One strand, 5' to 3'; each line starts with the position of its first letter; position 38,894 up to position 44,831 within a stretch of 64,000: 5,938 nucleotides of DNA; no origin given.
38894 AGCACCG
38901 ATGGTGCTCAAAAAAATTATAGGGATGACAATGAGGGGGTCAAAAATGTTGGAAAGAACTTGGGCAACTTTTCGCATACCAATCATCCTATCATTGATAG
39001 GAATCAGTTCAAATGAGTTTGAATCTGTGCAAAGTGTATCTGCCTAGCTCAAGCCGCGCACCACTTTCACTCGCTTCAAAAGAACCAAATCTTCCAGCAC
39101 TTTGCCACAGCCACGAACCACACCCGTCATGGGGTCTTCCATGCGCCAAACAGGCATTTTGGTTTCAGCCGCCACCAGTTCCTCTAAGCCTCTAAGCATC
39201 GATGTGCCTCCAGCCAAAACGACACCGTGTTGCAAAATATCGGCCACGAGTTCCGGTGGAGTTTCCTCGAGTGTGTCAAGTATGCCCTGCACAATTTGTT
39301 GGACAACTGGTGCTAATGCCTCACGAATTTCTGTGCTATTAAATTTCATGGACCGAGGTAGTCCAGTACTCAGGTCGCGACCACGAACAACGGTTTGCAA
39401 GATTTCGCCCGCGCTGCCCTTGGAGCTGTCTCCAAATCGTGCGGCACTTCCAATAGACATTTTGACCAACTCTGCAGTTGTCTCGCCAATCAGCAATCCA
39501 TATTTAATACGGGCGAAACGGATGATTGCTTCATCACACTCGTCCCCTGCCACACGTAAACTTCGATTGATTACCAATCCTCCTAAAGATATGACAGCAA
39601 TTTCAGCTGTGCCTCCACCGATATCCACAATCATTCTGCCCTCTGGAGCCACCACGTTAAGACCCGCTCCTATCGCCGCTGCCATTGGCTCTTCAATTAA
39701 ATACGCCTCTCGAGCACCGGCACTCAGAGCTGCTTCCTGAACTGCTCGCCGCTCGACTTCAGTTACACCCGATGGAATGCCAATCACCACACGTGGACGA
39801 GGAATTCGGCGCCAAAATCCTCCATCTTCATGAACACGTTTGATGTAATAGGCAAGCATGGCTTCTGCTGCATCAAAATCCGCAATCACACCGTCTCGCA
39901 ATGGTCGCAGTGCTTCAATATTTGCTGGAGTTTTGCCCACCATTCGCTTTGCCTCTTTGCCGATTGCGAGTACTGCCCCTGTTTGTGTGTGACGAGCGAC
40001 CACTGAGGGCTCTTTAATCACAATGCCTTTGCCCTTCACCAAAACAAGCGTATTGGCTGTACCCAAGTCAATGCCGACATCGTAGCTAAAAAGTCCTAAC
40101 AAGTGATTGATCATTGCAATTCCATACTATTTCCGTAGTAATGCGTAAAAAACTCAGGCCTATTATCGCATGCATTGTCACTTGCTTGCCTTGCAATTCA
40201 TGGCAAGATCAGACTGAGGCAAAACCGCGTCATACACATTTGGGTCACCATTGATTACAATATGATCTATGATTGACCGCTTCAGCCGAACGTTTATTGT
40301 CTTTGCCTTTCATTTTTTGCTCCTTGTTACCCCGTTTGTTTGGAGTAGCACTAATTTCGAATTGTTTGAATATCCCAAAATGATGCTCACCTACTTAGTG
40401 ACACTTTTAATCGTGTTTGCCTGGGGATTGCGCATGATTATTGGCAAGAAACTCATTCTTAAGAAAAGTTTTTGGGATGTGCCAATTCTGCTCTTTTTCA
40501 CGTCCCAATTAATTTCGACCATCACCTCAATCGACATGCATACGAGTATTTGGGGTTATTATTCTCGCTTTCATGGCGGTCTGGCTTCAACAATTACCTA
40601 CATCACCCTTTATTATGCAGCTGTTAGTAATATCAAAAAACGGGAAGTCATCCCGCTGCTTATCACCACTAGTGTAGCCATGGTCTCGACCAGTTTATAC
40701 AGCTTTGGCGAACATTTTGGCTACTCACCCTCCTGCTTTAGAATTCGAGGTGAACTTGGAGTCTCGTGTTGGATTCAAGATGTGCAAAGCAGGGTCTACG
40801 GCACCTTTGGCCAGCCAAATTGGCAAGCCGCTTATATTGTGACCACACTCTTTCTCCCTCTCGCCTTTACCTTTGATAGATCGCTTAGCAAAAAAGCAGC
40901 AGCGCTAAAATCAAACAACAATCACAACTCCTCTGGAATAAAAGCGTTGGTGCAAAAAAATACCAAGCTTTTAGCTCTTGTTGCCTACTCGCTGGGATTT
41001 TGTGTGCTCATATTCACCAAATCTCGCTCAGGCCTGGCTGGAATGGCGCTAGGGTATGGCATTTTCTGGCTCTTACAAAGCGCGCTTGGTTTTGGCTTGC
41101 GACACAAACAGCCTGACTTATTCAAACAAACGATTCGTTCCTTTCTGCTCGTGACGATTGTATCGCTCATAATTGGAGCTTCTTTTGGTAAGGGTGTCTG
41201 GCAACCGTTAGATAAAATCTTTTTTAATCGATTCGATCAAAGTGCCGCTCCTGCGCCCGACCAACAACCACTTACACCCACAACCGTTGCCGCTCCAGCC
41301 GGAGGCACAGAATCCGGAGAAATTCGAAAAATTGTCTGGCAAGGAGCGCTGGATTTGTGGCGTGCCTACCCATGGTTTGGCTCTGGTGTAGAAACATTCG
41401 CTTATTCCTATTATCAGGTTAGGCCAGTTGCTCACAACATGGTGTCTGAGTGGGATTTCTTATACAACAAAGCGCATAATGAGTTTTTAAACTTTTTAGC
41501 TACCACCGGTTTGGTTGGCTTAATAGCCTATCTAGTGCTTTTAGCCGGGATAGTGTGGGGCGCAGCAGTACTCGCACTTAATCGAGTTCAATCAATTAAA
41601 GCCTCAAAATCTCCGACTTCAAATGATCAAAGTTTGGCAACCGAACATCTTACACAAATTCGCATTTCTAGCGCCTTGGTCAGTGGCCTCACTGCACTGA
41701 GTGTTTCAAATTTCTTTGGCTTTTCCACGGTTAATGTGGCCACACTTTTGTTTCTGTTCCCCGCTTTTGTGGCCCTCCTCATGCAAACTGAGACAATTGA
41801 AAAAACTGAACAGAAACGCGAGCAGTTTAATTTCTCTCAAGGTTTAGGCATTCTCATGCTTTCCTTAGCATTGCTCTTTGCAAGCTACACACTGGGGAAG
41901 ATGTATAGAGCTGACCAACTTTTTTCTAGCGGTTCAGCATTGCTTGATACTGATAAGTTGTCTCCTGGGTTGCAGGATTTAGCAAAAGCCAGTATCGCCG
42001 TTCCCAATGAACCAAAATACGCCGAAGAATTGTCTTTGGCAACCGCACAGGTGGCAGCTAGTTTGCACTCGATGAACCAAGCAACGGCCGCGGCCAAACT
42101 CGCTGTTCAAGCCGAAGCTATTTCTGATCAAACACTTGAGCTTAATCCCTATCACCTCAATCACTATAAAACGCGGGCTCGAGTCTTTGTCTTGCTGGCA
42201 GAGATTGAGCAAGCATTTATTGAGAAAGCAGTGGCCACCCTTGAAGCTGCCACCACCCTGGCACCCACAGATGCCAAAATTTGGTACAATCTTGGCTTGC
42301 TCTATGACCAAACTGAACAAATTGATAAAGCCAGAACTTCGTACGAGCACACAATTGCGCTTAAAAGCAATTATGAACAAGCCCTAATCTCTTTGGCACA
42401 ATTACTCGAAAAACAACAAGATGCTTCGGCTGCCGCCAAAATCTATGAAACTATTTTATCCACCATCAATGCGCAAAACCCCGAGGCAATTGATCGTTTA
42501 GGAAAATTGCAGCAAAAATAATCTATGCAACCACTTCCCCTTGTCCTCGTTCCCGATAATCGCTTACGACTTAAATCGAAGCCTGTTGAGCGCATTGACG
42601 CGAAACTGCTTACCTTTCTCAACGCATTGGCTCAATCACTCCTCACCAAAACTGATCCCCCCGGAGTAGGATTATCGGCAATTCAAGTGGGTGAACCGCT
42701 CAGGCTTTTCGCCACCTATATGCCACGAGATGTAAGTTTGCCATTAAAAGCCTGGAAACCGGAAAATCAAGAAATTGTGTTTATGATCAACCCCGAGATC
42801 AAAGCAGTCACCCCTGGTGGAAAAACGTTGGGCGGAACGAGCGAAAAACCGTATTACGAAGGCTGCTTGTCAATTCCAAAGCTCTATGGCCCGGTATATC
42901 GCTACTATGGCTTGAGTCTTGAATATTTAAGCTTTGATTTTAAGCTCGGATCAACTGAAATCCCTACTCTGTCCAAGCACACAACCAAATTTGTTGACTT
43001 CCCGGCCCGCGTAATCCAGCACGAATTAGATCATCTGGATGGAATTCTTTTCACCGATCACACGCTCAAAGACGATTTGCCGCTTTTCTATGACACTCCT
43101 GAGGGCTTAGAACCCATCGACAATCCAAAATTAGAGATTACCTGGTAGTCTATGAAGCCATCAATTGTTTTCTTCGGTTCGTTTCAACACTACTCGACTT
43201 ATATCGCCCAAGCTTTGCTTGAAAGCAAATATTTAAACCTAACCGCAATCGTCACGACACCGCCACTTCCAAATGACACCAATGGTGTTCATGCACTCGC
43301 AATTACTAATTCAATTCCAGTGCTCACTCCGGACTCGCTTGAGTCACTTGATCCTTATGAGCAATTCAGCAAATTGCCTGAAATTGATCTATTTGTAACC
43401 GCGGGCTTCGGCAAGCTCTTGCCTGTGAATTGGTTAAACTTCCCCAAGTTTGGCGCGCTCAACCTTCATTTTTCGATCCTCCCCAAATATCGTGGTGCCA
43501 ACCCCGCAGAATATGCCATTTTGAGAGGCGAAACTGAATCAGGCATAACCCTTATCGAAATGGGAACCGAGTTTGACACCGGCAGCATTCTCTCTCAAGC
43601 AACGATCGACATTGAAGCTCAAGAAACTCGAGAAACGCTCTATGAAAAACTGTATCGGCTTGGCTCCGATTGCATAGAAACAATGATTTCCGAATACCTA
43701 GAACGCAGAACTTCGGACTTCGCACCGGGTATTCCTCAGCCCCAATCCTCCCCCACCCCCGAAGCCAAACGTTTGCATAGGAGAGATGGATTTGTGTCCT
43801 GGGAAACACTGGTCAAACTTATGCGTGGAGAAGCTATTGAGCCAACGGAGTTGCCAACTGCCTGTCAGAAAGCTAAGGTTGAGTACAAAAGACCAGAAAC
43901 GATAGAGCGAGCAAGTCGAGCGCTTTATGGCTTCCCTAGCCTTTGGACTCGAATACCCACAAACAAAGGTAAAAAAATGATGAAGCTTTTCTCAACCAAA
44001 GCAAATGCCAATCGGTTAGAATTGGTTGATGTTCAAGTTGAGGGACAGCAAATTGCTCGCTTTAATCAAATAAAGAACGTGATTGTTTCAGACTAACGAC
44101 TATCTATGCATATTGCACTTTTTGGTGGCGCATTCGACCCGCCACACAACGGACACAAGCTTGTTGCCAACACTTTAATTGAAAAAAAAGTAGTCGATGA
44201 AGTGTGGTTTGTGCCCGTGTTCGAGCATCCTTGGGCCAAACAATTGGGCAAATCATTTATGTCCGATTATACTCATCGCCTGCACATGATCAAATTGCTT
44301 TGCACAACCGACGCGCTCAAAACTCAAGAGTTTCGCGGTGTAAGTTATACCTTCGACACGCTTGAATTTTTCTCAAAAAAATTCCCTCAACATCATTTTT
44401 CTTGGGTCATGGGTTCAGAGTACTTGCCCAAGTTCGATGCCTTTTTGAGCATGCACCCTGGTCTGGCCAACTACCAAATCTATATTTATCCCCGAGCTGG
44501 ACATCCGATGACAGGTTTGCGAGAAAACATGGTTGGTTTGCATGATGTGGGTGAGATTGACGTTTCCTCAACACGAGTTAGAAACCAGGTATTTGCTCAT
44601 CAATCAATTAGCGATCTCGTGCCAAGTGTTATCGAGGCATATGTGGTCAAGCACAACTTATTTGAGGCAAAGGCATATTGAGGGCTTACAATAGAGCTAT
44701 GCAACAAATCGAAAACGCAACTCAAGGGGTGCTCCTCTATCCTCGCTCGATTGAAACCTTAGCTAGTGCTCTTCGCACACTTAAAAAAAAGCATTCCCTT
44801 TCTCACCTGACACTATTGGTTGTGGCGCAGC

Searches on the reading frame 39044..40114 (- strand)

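Call 35: search_protein_families(library=pfam, proteins=[window:39044-40114:-], max_evalue=0.0001)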
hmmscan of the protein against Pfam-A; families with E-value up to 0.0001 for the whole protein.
window:39044-40114:- (356 aa): 6 families
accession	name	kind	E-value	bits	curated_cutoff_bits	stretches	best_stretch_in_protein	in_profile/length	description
PF06723.19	MreB_Mbl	-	1.3e-130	435.5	27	1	11-346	2-325/327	MreB/Mbl protein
PF00012.26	HSP70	-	2.5e-11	43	20.6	1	108-202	135-235/599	Hsp70 protein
PF14450.12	FtsA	-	6.1e-10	40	31.8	1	162-328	2-112/127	Cell division protein FtsA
PF00022.25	Actin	-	5e-09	35.7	27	0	36-188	31-174/410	Actin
PF25216.1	Volactin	-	5.7e-06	26.5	35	0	258-317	230-290/321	Volactin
PF11104.14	PilM_2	-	6.6e-05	22.4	27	0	296-322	276-302/340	Type IV pilus assembly protein PilM;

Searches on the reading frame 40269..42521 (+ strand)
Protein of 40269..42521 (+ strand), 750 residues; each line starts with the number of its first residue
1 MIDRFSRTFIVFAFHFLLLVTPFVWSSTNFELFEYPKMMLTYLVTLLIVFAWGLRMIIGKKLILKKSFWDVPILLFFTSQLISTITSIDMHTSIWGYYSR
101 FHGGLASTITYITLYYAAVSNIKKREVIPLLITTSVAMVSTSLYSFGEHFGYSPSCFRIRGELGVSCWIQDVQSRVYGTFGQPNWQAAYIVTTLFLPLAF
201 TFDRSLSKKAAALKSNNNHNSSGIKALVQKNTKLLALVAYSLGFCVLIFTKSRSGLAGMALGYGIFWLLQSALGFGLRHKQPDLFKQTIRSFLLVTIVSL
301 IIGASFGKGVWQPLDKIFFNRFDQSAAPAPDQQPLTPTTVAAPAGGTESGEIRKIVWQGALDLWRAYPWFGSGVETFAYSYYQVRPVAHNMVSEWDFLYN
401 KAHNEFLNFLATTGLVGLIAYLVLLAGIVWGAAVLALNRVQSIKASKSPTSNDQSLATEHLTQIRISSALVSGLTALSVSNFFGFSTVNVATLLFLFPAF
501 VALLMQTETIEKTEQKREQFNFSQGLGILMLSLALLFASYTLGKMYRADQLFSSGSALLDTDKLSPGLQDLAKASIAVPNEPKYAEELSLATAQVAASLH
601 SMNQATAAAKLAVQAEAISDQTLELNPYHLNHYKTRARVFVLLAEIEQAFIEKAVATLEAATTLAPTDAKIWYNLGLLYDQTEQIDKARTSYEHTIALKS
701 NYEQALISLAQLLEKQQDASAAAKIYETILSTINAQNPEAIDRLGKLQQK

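Call 35: search_protein_families(library=pfam, proteins=[window:40269-42521:+], max_evalue=0.0001)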
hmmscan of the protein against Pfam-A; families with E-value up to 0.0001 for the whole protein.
window:40269-42521:+ (750 aa): 9 families
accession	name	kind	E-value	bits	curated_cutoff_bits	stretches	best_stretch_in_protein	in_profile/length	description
PF04932.20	Wzy_C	-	2.1e-16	60.5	31.7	1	241-422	4-149/149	O-Antigen ligase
PF13414.12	TPR_11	-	1.6e-08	34.5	26.8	0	651-679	10-38/42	TPR repeat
PF13181.12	TPR_8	-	9.7e-08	32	25.7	0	669-701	1-33/34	Tetratricopeptide repeat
PF13431.12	TPR_17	-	3.3e-07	30.5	24.4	0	658-689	2-33/34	Tetratricopeptide repeat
PF07719.23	TPR_2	-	2.8e-06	27.5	27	0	669-701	1-33/34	Tetratricopeptide repeat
PF13371.12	TPR_9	-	4.4e-06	27.1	35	0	651-706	11-66/73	Tetratricopeptide repeat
PF13428.12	TPR_14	-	7.1e-06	26.6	23.5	0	704-747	2-44/44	Tetratricopeptide repeat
PF00515.34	TPR_1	-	1.3e-05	25.3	27.8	0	669-702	1-34/34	Tetratricopeptide repeat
PF23914.1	TPR_CcmH_CycH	-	2.6e-05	24.6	42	1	665-741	46-121/158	Cytochrome c-type biogenesis protein H TPR domain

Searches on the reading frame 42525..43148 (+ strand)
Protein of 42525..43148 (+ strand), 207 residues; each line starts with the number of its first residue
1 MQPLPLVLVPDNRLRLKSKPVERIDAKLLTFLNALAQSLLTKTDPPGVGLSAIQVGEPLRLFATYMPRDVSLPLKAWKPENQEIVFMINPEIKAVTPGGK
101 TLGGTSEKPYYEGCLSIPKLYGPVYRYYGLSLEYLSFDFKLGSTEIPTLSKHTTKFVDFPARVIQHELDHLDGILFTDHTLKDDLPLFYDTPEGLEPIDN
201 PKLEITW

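Call 35: search_protein_families(library=pfam, proteins=[window:42525-43148:+], max_evalue=0.0001)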
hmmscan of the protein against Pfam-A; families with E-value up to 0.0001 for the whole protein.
window:42525-43148:+ (207 aa): 1 family
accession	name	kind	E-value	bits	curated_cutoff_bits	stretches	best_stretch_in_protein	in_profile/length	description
PF01327.26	Pep_deformylase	-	2.1e-28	99.3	22.8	1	4-180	2-150/156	Polypeptide deformylase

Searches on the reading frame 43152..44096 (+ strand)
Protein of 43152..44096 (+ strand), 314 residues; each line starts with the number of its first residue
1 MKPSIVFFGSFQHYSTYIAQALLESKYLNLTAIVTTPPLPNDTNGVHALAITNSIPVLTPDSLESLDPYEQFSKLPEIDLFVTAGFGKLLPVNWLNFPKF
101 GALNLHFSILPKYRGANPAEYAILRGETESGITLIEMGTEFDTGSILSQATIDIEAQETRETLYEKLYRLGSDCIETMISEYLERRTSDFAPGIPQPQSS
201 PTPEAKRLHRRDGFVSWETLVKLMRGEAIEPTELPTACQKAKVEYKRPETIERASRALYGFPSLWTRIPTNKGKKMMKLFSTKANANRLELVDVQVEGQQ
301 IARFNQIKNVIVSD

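Call 35: search_protein_families(library=pfam, proteins=[window:43152-44096:+], max_evalue=0.0001)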
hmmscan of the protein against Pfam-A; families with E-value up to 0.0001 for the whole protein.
window:43152-44096:+ (314 aa): 1 family
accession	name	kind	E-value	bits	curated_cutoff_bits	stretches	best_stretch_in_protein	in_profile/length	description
PF00551.24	Formyl_trans_N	-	1.2e-25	90.8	26.1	1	74-173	76-175/181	Formyl transferase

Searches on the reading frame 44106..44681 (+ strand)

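Call 35: search_protein_families(library=pfam, proteins=[window:44106-44681:+], max_evalue=0.0001)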
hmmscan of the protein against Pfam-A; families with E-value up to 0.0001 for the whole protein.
window:44106-44681:+ (191 aa): 1 family
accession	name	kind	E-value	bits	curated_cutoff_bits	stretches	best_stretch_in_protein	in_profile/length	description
PF01467.32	CTP_transf_like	-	1.6e-11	45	21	1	5-160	1-132/133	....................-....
